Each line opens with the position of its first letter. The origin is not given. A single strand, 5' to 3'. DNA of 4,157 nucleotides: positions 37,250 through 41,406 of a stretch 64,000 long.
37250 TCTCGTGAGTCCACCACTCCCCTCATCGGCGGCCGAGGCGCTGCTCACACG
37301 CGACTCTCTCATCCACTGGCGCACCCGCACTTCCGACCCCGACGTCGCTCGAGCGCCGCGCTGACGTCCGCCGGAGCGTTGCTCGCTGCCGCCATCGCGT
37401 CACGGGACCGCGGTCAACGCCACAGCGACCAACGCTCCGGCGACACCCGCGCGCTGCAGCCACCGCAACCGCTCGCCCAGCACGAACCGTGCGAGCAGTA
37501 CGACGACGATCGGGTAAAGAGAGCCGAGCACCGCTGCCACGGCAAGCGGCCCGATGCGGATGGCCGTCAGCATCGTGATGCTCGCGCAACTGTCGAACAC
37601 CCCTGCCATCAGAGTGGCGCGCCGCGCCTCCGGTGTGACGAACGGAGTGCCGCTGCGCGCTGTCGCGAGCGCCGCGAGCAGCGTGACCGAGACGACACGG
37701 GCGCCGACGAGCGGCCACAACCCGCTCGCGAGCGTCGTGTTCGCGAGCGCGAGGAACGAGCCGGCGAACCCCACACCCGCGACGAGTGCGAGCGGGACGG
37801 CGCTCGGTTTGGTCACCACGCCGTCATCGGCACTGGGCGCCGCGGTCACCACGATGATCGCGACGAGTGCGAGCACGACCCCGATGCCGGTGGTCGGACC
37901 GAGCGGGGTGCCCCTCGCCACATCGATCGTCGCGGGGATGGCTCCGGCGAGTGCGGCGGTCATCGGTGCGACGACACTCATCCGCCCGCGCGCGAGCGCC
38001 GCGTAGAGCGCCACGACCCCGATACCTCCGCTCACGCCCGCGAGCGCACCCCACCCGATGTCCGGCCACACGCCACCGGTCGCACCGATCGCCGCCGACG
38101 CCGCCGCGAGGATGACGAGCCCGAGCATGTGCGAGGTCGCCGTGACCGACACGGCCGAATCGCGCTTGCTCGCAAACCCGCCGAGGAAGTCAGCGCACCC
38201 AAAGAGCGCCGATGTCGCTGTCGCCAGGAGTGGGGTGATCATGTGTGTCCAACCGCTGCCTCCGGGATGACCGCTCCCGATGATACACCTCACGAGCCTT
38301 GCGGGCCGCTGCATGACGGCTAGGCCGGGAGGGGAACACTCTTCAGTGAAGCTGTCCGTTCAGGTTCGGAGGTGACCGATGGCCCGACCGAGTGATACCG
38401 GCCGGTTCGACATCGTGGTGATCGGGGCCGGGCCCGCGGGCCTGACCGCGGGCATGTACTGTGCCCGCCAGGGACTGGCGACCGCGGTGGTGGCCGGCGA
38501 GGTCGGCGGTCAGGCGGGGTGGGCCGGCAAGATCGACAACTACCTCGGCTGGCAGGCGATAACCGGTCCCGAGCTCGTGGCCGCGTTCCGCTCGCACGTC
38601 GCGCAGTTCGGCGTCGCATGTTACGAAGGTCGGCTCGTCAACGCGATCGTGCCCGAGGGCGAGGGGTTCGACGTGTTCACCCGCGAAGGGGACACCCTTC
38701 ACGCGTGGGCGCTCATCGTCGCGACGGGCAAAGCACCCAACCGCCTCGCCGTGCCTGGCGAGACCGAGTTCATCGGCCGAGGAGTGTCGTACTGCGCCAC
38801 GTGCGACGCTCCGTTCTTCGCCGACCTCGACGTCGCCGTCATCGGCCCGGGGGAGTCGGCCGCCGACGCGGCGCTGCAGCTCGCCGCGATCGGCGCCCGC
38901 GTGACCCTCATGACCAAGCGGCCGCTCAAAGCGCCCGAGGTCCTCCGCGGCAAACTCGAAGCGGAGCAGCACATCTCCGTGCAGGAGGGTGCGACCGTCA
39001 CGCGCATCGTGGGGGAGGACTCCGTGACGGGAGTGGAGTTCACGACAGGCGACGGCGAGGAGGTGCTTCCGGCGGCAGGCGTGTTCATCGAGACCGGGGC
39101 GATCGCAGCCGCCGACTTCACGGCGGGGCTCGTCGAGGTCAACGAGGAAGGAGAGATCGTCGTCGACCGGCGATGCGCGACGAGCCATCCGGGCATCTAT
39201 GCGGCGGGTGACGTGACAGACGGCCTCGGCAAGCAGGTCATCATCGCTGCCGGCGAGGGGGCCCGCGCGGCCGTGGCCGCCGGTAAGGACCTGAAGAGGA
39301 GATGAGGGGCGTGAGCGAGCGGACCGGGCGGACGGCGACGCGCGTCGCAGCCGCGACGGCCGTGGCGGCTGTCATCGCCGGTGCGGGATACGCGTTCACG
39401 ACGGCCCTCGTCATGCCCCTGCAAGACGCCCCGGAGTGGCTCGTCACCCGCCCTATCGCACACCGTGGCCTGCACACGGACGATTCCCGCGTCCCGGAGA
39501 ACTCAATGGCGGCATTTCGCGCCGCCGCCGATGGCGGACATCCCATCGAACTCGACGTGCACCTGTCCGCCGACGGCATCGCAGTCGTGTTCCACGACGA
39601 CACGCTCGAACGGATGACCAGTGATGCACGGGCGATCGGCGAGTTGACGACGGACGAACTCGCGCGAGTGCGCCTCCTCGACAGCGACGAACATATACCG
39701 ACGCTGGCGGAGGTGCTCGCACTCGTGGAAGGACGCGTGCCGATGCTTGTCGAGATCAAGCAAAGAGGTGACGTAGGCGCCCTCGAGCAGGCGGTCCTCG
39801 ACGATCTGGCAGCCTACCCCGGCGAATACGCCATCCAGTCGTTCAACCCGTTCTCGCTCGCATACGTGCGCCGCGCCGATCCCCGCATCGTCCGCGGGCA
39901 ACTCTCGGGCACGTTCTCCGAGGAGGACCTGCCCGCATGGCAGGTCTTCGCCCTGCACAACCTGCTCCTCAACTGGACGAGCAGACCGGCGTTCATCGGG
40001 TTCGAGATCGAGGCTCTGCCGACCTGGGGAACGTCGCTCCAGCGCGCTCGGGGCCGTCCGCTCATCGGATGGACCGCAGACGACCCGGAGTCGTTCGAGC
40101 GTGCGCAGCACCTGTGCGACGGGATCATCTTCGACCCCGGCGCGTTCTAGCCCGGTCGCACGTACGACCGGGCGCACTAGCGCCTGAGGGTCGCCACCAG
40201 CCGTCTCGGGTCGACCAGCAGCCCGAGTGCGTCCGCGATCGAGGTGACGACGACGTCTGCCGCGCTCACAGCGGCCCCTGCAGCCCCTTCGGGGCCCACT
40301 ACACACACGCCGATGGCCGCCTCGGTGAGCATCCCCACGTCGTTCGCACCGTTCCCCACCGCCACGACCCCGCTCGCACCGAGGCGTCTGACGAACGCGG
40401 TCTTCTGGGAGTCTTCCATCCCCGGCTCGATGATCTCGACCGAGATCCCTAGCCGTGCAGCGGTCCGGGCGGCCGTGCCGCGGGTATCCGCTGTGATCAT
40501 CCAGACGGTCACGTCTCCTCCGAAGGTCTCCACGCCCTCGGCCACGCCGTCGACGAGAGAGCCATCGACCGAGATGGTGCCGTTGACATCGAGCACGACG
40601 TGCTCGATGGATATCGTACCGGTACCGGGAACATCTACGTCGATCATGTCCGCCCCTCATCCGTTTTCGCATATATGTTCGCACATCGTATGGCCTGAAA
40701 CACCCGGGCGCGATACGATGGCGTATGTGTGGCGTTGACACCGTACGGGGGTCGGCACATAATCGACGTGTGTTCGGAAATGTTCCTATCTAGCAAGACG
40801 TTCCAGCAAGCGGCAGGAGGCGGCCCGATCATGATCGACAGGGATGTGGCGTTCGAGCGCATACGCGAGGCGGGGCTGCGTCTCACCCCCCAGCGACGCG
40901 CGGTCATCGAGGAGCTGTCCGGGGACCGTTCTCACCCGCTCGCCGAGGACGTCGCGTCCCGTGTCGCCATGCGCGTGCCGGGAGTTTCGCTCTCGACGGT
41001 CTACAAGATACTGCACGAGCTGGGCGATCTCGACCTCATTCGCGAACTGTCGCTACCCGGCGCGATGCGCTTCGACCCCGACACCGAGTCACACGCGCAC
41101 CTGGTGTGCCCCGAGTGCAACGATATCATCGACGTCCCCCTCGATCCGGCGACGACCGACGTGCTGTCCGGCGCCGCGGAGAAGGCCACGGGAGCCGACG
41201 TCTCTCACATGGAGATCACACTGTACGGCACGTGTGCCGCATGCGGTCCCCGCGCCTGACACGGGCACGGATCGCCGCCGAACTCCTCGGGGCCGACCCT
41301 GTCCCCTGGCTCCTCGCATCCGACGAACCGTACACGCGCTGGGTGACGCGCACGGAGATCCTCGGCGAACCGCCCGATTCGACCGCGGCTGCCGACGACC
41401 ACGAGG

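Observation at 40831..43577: Fur gene overlapping a 779-aa fusion of an unknown alpha-repeat domain with an AlkZ/YcaQ-like winged-helix domain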

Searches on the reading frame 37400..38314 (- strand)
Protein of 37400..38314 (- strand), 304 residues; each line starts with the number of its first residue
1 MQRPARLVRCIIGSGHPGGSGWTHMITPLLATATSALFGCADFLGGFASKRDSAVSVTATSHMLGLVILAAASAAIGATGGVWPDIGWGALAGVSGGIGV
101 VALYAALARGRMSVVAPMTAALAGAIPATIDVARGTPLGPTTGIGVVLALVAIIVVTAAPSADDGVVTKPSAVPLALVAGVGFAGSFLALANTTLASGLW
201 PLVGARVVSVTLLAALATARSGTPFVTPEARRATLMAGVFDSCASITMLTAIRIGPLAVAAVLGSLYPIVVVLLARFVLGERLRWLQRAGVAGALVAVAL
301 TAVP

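Call 79: search_protein_families(library=pfam, proteins=[window:37400-38314:-], max_evalue=0.0001)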
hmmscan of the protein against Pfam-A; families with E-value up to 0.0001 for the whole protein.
window:37400-38314:- (304 aa): 1 family
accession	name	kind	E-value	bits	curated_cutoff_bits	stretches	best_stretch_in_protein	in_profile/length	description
PF00892.27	EamA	-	1.8e-13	51.4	28.2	1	172-301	3-133/135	EamA-like transporter family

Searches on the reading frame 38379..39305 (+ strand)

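Call 3: search_protein_families(library=pfam, proteins=[window:38379-39305:+], max_evalue=0.1)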
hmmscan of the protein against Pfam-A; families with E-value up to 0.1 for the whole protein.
window:38379-39305:+ (308 aa): 13 families
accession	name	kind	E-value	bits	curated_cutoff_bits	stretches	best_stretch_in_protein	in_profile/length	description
PF07992.20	Pyr_redox_2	-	3.1e-39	135.6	26.1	1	10-294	1-291/291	Pyridine nucleotide-disulphide oxidoreductase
PF13738.12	Pyr_redox_3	-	7e-27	94.9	30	1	61-277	78-305/305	Pyridine nucleotide-disulphide oxidoreductase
PF00070.33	Pyr_redox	-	6.4e-09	36.7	22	1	152-222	2-80/82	Pyridine nucleotide-disulphide oxidoreductase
PF00890.30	FAD_binding_2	-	2.1e-08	34.2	20.4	1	11-50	1-42/414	FAD binding domain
PF01946.23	Thi4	-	1e-06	28.6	26.2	1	10-46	18-57/235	Thi4 family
PF03486.20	HI0933_like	-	6.1e-06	26.3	50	1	11-38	2-29/244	HI0933-like protein Rossmann domain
PF12831.13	FAD_oxidored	-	7.3e-06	26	27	1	11-54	1-48/416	FAD dependent oxidoreductase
PF01266.30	DAO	-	7.4e-06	26.2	27.9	2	11-51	1-44/353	FAD dependent oxidoreductase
PF01134.28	GIDA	-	9.2e-05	22.1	22.1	2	11-40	1-30/391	Glucose inhibited division protein A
PF01494.25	FAD_binding_3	-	0.00067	19.4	22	1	10-38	2-30/349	FAD binding domain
PF13241.12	NAD_binding_7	-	0.0085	17.1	22.1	0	149-194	7-49/104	Putative NAD(P)-binding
PF13450.12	NAD_binding_8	-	0.013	16.2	21.9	1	14-45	1-34/68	NAD(P)-binding Rossmann-like domain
PF21799.2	MurD-like_N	-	0.09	13.5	27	0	12-38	3-29/88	Mur ligase MurD-like, N-terminal domain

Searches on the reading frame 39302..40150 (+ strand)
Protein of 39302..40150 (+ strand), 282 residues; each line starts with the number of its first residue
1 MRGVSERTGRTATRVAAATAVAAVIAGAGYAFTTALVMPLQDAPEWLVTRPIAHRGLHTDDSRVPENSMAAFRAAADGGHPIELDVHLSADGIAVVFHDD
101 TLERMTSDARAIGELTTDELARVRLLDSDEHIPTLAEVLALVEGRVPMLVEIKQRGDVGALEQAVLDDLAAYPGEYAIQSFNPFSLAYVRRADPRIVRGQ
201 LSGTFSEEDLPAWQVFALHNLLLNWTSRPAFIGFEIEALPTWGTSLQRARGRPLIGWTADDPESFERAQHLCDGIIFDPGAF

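Call 3: search_protein_families(library=pfam, proteins=[window:39302-40150:+], max_evalue=0.1)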
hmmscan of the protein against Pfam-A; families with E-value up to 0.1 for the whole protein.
window:39302-40150:+ (282 aa): 1 family
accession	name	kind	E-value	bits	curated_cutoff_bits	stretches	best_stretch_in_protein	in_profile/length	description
PF03009.23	GDPD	-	3.6e-30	106.3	23.6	1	54-278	1-240/244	Glycerophosphoryl diester phosphodiesterase family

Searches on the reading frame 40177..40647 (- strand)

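Call 3: search_protein_families(library=pfam, proteins=[window:40177-40647:-], max_evalue=0.1)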
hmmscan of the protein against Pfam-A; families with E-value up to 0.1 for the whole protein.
window:40177-40647:- (156 aa): 3 families
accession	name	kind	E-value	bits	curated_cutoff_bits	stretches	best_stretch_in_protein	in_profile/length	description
PF00702.32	Hydrolase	-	3.2e-06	28.1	26.4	1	15-110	81-190/191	haloacid dehalogenase-like hydrolase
PF08282.18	Hydrolase_3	-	0.0015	18.8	20.9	1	91-136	203-245/255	haloacid dehalogenase-like hydrolase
PF12710.13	HAD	-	0.091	13.6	27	0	46-107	102-188/189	haloacid dehalogenase-like hydrolase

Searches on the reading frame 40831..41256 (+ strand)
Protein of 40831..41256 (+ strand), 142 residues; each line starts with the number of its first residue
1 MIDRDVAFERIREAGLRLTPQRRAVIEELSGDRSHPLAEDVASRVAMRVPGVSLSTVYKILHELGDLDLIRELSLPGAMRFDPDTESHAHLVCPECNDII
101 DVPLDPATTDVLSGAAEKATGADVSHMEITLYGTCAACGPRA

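Call 3: search_protein_families(library=pfam, proteins=[window:40831-41256:+], max_evalue=0.1)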
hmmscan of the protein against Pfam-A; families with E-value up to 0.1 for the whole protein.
window:40831-41256:+ (142 aa): 1 family
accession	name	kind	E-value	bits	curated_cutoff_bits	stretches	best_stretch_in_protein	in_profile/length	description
PF01475.25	FUR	-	1.2e-21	77.5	23.1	1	13-132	1-121/121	Ferric uptake regulator family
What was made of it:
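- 40831..41259 (+): PerR-like Fur-family regulator, 142 aa, with SD AGGAGG at 40815-40820. PF01475 E 1e-21 (call 3).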

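Call 4: search_protein_families(library=ncbifam, proteins=[window:40831-41256:+], max_evalue=0.1)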
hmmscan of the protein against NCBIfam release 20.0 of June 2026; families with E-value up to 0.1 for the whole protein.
window:40831-41256:+ (142 aa): 11 families
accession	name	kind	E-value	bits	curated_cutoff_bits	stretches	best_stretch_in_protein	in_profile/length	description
NF052545.1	TransRegPerRClab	equivalog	9.5e-26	90.4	180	1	11-139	8-135/138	transcriptional regulator PerR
NF047406.1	TransRegPerRTherm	equivalog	5.1e-20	72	200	1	17-138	5-125/130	manganese-dependent transcriptional regulator PerR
NF051892.1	TransRegFurBacil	equivalog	1.4e-14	54.4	220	1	9-139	10-144/149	ferric iron uptake transcriptional regulator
NF045678.1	TransRegIrrA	equivalog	2.1e-13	50.3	150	1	7-129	9-130/138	iron response transcriptional regulator IrrA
NF045677.1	FeRespRegIrr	equivalog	2.2e-12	47.2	170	1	10-129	3-121/127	Fur family transcriptional regulator Irr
NF051891.1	TransRegFurHelico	equivalog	7.2e-11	42.2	200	1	10-138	17-145/148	ferric iron uptake transcriptional regulator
NF006999.0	PRK09462.1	equivalog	6.4e-09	35.6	146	1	10-137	7-135/148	ferric iron uptake transcriptional regulator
NF047462.1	FUR_perox_PerRA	exception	3.9e-08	33.9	200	1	11-110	12-112/142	peroxide-responsive transcriptional repressor PerRA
NF047461.1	FUR_perox_PerRB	exception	9.2e-06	25.6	250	1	9-102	19-114/143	peroxide-responsive transcriptional repressor PerRB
NF008646.0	PRK11639.1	equivalog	6.6e-05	22.7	167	1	13-138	19-146/171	zinc uptake transcriptional repressor Zur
NF033577.2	transpos_IS481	equivalog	0.036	13.6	224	1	17-65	58-106/284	IS481 family transposase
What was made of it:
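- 40831..41259 (+): The best NCBIfam models are PerR, but below their cut-offs (call 4).
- On PerR subfamily: 90.4 bits against a cut-off of 180 (call 4)
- Closest known: Bacillus subtilis PerR. Different: It scores below the NCBIfam PerR equivalog cut-offs (90 against 180 bits, call 4).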

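Call 55: search_solved_structures(query=window:40831-41256:+, max_evalue=0.001, show_alignments=4)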
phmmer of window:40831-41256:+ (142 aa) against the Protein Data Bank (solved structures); distinct sequences matched with E-value up to 0.001: 23.
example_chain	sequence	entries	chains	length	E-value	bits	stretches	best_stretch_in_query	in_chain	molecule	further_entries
2fe3_A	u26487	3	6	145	4.9e-23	85.1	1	7-140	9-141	Peroxide operon regulator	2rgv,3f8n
3eyy_A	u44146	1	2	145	2.2e-15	60.3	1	10-139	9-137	Putative iron uptake regulatory protein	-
4i7h_A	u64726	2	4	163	6.9e-13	52.2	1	7-139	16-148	peroxide stress sensing regulator | Peroxide stress regulator PerR, FUR family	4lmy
6dk4_A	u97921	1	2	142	3.2e-12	50.1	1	10-138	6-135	Ferric uptake regulation protein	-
9ire_A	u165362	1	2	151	8.3e-11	45.5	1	10-138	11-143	Ferric uptake regulation protein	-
8j6w_A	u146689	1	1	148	2.1e-10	44.2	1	11-137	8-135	Ferric uptake regulation protein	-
2w57_A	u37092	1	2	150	3.3e-09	40.3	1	10-139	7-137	FERRIC UPTAKE REGULATION PROTEIN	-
6d57_A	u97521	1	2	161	2e-08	37.8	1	10-139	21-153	Ferric uptake regulation protein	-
4ets_A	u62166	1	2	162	2e-08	37.7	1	10-139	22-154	Ferric uptake regulation protein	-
4raz_A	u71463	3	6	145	4.5e-08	36.6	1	9-102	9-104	DNA-binding transcriptional dual regulator of siderophore biosynthesis and transport(Fur f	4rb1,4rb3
2o03_A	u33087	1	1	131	5e-08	36.5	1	13-138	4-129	probable Zinc uptake regulation protein FurB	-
4ray_A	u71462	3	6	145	1.3e-07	35.1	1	9-102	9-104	DNA-binding transcriptional dual regulator of siderophore biosynthesis and transport(Fur f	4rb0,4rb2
3mwm_A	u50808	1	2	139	2.3e-07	34.3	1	17-139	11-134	Putative metal uptake regulation protein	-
5nbc_A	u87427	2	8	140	2.5e-07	34.2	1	11-139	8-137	Ferric uptake regulation protein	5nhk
7vo0_G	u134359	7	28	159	3.6e-07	33.7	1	17-139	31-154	Putative metal uptake regulation protein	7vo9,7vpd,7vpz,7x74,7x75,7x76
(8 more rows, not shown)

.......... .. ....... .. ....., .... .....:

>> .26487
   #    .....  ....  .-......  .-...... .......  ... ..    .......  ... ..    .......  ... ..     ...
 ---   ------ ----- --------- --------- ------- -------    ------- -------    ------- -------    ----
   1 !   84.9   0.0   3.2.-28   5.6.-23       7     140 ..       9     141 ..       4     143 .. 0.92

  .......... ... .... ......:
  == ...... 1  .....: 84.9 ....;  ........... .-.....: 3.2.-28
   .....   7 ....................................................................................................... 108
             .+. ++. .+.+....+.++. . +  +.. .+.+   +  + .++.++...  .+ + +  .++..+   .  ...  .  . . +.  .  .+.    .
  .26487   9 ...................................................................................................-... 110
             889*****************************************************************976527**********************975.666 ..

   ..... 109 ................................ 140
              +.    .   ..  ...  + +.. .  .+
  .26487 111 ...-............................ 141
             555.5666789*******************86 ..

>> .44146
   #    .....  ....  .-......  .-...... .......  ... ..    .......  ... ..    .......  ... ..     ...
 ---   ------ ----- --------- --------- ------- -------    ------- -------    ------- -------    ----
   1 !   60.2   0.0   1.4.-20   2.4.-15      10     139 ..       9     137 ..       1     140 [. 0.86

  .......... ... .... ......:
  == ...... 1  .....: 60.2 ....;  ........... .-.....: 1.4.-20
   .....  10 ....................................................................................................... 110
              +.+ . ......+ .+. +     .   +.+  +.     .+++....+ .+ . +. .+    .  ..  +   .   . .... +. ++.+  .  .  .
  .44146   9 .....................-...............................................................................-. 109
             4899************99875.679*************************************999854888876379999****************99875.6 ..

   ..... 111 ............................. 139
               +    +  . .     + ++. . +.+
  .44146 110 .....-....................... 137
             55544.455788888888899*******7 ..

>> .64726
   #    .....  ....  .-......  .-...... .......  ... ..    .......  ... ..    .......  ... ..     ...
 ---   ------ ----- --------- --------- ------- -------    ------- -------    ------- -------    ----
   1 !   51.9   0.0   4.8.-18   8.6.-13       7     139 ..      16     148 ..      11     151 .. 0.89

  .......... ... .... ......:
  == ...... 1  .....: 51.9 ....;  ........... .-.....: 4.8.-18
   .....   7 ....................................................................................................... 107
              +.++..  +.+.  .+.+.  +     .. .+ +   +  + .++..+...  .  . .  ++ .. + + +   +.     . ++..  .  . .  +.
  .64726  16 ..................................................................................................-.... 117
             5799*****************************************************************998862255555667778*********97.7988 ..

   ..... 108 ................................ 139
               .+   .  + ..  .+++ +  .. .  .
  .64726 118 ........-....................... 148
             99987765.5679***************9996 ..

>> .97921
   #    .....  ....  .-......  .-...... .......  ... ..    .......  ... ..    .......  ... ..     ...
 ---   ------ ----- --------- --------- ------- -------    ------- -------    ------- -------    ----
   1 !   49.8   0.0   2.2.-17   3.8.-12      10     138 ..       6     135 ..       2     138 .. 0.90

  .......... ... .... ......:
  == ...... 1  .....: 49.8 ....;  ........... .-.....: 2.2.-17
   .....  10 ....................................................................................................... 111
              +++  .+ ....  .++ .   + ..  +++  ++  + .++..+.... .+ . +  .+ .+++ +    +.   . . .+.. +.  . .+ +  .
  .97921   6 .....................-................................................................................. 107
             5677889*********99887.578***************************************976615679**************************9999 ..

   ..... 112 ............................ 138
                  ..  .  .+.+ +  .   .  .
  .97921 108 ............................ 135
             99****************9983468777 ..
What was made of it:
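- Closest known: Bacillus subtilis PerR. Same: All five regulatory-site residues, including the Asp104 equivalent, and the Cys4 structural site are present (call 55).
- PerR-type residues are present (call 55).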
